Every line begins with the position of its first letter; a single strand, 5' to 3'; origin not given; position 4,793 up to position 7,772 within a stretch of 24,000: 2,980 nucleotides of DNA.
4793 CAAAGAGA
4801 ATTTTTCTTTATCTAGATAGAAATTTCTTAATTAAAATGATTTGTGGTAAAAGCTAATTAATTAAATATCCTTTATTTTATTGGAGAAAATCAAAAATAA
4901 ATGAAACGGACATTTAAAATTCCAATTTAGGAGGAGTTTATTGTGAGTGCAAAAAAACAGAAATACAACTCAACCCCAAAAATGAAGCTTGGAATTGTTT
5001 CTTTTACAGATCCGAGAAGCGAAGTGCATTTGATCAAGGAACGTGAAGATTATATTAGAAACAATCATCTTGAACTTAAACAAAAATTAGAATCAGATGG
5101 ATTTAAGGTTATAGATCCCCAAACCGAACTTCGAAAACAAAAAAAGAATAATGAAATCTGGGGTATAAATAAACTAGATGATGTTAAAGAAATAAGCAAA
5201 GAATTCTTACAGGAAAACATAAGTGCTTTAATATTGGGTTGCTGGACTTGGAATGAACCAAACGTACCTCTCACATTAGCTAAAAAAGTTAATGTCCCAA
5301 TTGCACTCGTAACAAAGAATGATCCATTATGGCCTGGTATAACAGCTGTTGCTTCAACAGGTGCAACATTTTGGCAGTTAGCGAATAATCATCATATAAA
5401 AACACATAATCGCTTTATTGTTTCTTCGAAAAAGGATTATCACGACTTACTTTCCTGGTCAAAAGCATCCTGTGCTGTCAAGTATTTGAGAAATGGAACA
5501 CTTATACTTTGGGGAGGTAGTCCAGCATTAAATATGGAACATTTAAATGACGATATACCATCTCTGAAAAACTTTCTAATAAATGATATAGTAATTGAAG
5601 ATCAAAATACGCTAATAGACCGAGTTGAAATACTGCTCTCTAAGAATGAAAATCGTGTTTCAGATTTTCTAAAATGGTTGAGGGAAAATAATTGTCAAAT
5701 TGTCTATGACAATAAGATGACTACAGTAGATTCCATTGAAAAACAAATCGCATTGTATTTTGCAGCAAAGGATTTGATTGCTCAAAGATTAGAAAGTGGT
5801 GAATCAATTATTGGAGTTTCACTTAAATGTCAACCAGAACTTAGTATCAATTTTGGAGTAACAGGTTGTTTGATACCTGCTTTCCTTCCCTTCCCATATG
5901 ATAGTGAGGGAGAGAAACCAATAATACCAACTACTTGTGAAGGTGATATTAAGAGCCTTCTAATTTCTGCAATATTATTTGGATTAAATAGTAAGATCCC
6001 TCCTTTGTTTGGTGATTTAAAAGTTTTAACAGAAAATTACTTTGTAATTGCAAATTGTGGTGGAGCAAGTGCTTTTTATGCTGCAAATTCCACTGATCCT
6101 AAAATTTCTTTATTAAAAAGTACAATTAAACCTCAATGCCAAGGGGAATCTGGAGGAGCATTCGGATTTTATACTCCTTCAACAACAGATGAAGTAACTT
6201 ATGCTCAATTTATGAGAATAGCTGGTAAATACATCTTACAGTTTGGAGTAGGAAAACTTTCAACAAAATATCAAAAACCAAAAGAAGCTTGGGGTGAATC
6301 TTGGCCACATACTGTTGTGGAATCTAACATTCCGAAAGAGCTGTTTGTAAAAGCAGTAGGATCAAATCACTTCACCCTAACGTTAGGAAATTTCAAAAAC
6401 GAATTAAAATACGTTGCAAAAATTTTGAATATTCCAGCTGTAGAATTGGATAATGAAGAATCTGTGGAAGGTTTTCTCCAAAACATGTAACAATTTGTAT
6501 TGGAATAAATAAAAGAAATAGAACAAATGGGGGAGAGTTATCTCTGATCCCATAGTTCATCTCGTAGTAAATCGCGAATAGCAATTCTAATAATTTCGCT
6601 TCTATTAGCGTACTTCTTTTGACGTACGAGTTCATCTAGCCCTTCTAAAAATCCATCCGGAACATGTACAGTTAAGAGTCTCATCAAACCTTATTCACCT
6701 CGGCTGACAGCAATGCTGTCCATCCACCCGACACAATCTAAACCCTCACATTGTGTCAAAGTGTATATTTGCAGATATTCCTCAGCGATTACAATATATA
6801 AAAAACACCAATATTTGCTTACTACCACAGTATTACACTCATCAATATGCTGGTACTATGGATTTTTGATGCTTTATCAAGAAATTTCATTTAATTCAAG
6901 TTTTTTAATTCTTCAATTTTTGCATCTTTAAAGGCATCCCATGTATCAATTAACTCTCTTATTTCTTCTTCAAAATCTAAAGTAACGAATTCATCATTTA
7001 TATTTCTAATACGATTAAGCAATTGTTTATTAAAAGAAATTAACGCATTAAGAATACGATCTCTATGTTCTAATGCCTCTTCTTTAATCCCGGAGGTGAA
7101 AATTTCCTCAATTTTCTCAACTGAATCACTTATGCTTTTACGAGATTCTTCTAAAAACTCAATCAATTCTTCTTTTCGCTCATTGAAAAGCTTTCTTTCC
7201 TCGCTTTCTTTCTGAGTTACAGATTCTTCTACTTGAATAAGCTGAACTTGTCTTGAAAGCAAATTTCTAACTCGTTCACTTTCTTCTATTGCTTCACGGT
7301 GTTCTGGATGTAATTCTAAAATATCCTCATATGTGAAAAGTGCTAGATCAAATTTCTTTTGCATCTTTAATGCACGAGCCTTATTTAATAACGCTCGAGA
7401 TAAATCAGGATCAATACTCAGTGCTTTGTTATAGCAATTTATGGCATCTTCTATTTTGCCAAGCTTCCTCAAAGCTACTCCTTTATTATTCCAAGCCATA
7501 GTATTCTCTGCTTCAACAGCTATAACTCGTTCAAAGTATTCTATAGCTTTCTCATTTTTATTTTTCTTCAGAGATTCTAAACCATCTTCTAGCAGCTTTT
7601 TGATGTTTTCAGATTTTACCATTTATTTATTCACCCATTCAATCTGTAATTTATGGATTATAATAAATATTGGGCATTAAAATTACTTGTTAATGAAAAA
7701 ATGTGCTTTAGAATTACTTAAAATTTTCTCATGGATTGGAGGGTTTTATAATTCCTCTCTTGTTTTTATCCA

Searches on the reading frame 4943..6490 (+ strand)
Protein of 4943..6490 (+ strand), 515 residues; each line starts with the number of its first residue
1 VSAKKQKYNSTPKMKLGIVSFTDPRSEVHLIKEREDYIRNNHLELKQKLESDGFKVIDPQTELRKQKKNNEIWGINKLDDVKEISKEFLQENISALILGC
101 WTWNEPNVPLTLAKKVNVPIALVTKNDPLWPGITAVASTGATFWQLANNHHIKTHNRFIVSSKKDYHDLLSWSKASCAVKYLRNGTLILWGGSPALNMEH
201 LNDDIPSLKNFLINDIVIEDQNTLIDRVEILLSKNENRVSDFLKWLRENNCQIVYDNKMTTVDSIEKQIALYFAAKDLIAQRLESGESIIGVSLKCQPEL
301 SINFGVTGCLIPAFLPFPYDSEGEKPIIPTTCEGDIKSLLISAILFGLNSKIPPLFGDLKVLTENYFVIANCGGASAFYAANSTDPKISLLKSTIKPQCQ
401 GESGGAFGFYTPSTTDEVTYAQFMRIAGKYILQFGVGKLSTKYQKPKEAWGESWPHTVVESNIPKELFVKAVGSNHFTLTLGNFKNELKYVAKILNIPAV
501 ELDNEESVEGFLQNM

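Call 76: search_protein_families(library=pfam, proteins=[window:4943-6490:+], max_evalue=0.001)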
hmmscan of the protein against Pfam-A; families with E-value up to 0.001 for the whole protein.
window:4943-6490:+ (515 aa): 2 families
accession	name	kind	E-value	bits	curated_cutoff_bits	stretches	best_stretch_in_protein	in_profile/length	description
PF02952.23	Fucose_iso_C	-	5.8e-09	36.2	29.3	1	370-499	2-139/143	L-fucose isomerase, C-terminal domain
PF07881.17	Fucose_iso_N1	-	4.2e-05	23.9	28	1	14-184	2-169/169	L-fucose isomerase, first N-terminal domain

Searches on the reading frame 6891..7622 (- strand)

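Call 76: search_protein_families(library=pfam, proteins=[window:6891-7622:-], max_evalue=0.001)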
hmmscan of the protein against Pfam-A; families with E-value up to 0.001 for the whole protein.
window:6891-7622:- (243 aa): 16 families
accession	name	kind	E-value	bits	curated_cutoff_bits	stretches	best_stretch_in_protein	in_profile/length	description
PF00515.34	TPR_1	-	3.6e-21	74.5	27.8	2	43-73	3-33/34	Tetratricopeptide repeat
PF07719.23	TPR_2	-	1.3e-17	62.8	27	1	43-73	3-33/34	Tetratricopeptide repeat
PF13181.12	TPR_8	-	2e-14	52.9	25.7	1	43-73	3-33/34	Tetratricopeptide repeat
PF13432.12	TPR_16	-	4.9e-13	49.7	32.7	2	17-73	7-63/65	Tetratricopeptide repeat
PF13414.12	TPR_11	-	9.7e-13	48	26.8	1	50-88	3-41/42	TPR repeat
PF13431.12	TPR_17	-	6.5e-12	45.2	24.4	1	63-95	1-33/34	Tetratricopeptide repeat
PF13428.12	TPR_14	-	3.8e-11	43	23.5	1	43-84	3-44/44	Tetratricopeptide repeat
PF14559.12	TPR_19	-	2.1e-10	41.2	25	2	53-109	3-59/68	Tetratricopeptide repeat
PF13424.12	TPR_12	-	7.9e-10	39.2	30.1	1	43-105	5-75/77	Tetratricopeptide repeat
PF13174.12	TPR_6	-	2e-09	37.9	26.3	0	77-107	2-32/33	Tetratricopeptide repeat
PF13371.12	TPR_9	-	8.3e-07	29.4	35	1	19-78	7-66/73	Tetratricopeptide repeat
PF13176.12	TPR_7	-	2.7e-06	27.5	27.9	0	43-75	1-33/36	Tetratricopeptide repeat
PF24575.1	TPR_Slam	-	7.5e-05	23.6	35.2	0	37-91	43-97/104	Surface lipoprotein assembly modifier, N-terminal TPR repeats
PF25064.1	ARM_TT21_5th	-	0.00012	22.8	27.8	0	18-67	12-61/117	TT21 fifth ARM repeats domain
PF25062.1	ARM_TT21_N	-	0.00056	20.1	40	0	21-114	114-207/222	Tetratricopeptide repeat protein 21 N-terminal ARM repeat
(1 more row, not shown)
